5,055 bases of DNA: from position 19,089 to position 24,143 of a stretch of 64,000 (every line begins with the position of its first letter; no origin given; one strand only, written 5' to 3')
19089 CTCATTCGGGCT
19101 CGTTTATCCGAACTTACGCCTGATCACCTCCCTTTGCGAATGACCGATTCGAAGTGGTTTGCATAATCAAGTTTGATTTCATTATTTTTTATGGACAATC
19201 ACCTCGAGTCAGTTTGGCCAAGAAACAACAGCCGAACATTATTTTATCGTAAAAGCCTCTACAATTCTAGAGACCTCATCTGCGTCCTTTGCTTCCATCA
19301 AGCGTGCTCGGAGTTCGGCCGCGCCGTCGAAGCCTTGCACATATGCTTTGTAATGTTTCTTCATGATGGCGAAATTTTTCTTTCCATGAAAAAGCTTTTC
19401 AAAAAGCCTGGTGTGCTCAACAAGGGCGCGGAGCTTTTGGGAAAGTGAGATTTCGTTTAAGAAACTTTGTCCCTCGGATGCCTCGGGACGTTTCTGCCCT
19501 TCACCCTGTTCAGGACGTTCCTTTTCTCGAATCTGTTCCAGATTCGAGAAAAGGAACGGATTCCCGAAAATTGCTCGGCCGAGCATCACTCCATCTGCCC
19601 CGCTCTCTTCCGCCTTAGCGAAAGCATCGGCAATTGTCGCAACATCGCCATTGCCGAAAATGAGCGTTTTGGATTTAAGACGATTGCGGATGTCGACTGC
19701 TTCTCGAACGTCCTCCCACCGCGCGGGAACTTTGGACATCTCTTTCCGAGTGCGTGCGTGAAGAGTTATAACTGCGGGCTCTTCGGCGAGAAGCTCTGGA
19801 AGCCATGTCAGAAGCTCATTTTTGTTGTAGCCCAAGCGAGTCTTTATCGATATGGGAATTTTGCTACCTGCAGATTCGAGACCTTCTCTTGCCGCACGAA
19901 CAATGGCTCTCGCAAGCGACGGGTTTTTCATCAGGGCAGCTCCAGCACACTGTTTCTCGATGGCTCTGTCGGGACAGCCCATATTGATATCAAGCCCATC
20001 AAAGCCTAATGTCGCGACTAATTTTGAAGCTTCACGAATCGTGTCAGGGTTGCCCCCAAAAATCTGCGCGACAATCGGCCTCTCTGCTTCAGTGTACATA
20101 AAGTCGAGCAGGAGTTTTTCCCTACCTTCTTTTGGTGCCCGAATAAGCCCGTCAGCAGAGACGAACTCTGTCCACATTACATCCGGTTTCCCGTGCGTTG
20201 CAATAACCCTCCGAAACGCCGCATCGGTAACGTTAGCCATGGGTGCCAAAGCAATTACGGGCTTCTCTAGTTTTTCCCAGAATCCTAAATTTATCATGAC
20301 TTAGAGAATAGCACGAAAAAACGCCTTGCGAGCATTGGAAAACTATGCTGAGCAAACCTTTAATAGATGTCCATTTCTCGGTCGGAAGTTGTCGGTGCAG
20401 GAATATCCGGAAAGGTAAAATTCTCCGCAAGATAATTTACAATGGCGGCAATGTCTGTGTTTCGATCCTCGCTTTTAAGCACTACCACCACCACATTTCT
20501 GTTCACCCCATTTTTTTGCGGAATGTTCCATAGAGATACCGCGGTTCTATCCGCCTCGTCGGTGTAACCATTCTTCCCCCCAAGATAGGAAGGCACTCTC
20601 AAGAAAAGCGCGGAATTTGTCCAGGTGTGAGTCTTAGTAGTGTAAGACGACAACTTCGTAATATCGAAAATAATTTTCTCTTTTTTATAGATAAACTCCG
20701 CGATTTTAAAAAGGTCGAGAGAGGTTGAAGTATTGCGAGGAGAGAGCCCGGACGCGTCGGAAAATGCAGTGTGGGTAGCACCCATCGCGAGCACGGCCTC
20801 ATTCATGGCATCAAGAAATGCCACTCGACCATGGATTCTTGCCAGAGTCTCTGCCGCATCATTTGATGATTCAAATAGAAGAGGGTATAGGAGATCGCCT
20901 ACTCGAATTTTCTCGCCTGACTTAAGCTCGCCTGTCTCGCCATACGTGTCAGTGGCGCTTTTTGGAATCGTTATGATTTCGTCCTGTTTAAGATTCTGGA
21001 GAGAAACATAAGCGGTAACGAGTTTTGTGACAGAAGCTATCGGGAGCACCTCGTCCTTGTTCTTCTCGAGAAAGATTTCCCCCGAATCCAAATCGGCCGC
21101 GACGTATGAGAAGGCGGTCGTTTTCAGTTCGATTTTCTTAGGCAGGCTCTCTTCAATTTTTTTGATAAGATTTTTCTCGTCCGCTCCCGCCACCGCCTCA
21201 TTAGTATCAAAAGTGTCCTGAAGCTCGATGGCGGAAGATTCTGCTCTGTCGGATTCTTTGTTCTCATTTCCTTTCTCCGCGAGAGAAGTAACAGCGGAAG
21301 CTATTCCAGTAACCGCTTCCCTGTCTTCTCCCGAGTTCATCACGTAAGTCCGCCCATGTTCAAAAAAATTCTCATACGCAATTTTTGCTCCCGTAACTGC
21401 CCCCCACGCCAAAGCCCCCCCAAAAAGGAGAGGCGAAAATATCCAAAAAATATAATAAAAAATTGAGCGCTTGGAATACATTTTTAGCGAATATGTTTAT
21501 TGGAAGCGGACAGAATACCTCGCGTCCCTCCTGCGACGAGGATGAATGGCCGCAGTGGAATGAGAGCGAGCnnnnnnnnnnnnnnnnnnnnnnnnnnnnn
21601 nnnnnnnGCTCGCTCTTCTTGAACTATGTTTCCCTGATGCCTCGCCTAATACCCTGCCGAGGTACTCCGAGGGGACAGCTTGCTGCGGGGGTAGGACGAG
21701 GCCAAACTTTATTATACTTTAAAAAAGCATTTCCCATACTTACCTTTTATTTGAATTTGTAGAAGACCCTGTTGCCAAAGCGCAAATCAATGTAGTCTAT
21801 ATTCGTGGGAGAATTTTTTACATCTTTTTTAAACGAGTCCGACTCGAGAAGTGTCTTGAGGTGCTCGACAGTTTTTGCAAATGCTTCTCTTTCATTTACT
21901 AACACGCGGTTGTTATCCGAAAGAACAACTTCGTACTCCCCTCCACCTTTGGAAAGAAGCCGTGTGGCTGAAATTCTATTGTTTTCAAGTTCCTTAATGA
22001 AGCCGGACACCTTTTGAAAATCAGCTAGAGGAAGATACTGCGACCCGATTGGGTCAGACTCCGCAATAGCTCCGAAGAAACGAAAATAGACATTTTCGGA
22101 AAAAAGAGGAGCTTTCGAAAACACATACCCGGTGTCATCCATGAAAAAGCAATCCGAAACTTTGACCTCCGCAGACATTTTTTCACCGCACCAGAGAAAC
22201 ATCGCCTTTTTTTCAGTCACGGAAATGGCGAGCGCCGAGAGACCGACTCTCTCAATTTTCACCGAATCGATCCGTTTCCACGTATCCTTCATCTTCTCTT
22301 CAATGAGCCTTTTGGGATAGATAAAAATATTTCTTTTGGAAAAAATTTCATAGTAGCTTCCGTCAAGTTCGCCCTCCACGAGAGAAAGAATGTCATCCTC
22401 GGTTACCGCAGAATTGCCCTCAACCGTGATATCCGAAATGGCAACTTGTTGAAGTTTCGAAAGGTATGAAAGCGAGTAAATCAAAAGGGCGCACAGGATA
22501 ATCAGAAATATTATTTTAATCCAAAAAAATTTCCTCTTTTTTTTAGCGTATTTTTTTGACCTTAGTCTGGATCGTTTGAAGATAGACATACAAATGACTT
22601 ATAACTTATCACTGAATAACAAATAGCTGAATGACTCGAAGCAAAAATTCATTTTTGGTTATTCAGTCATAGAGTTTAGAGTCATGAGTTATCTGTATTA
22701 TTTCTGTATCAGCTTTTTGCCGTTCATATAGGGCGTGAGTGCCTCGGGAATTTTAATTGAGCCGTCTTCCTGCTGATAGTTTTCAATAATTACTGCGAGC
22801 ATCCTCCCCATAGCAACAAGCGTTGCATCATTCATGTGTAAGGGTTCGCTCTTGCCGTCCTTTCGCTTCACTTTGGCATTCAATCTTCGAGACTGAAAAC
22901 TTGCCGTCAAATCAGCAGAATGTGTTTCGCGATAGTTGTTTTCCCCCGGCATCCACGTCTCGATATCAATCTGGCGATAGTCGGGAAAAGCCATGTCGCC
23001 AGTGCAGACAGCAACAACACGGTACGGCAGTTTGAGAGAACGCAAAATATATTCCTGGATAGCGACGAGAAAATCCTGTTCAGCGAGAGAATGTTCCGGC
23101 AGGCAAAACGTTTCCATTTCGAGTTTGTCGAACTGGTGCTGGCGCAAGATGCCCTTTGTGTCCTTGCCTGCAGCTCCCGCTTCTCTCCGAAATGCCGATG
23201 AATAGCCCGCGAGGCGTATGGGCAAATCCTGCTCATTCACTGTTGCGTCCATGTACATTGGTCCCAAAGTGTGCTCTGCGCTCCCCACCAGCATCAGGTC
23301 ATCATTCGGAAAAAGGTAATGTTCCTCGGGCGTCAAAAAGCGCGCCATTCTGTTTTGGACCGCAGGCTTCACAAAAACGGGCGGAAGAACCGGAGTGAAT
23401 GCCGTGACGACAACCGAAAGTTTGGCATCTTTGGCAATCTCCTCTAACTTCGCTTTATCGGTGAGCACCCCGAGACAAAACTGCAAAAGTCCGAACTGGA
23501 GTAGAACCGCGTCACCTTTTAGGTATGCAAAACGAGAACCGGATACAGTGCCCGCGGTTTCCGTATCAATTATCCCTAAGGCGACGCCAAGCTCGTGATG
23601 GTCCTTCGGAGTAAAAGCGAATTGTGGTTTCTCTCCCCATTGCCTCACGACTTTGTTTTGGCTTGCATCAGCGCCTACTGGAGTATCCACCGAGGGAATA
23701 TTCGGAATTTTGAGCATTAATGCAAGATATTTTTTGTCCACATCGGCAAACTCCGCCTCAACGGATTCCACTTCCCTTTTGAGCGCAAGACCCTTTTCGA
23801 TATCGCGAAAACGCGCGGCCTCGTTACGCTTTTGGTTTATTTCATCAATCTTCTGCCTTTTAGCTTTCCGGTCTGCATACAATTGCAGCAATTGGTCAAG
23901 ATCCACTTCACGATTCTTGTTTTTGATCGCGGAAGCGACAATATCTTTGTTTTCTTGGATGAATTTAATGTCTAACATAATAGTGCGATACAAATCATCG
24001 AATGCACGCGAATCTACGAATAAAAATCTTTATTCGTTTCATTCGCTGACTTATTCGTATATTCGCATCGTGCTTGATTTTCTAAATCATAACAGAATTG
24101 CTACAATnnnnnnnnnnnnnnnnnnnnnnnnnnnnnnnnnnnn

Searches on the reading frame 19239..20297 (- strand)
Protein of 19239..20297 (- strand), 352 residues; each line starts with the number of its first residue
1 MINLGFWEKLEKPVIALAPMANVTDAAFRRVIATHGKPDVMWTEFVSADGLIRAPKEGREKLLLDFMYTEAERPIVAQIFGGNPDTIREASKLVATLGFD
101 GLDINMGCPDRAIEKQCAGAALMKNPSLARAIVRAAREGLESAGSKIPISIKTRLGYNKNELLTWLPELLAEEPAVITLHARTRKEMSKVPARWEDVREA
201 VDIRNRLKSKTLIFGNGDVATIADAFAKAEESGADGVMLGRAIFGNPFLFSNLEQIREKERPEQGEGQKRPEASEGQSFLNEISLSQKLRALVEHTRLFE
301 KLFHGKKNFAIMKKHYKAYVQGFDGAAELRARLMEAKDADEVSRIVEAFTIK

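Call 45: search_protein_families(library=pfam, proteins=[window:19239-20297:-], max_evalue=0.001)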
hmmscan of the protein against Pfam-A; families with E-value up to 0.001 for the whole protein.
window:19239-20297:- (352 aa): 1 family
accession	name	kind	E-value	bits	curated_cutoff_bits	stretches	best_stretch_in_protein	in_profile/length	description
PF01207.24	Dus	-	2.1e-57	195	20.4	1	17-346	2-302/311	Dihydrouridine synthase (Dus)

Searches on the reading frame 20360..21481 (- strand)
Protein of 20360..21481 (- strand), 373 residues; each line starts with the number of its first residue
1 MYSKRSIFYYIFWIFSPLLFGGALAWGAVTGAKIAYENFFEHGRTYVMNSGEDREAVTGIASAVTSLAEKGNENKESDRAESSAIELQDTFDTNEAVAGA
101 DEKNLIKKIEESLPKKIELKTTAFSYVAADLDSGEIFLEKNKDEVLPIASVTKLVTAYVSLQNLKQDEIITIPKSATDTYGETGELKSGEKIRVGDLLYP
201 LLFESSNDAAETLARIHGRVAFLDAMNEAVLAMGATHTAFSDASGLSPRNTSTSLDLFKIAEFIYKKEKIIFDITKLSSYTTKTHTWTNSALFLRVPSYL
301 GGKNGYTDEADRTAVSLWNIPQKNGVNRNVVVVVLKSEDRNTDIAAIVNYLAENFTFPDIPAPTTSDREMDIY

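Call 45: search_protein_families(library=pfam, proteins=[window:20360-21481:-], max_evalue=0.001)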
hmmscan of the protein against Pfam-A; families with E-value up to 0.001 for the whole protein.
window:20360-21481:- (373 aa): 3 families
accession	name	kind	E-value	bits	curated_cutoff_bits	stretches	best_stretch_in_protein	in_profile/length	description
PF00768.25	Peptidase_S11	-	4.6e-31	108.6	27.6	1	120-317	9-222/239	D-alanyl-D-alanine carboxypeptidase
PF13354.11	Beta-lactamase2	-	6.8e-11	42.4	22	1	126-267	2-149/214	Beta-lactamase enzyme family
PF02113.21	Peptidase_S13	-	2.6e-05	23.6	22.8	0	107-168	3-63/444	D-Ala-D-Ala carboxypeptidase 3 (S13) family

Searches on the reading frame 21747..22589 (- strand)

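Call 46: search_protein_families(library=pfam, proteins=[window:21747-22589:-], max_evalue=0.001)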
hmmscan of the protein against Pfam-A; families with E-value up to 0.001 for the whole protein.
window:21747-22589:- (280 aa): 1 family
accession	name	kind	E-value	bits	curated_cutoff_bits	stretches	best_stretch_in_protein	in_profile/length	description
PF08478.15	POTRA_1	-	2.5e-05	24.9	23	1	50-126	2-68/69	POTRA domain, FtsQ-type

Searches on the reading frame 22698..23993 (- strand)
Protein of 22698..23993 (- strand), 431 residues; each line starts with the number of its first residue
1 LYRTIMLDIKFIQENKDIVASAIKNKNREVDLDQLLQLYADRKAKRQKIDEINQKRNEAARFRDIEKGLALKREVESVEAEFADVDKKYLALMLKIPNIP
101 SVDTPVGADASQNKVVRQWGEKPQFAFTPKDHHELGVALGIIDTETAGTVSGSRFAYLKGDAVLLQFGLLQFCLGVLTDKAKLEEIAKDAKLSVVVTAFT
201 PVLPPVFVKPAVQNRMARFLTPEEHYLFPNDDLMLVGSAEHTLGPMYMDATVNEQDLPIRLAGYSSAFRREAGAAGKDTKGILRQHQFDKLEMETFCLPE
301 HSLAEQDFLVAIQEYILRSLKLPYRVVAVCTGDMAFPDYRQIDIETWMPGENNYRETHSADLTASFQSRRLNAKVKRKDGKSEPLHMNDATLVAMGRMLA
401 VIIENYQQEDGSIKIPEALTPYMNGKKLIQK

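Call 46: search_protein_families(library=pfam, proteins=[window:22698-23993:-], max_evalue=0.001)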
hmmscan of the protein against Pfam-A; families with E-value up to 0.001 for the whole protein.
window:22698-23993:- (431 aa): 2 families
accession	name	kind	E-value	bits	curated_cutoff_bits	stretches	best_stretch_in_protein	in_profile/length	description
PF00587.30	tRNA-synt_2b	-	9.3e-32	110.9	29.3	1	231-406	9-179/179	tRNA synthetase class II core domain (G, H, P, S and T)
PF02403.27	Seryl_tRNA_N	-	2.7e-14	53.7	28.2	1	6-60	1-56/108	Seryl-tRNA synthetase N-terminal domain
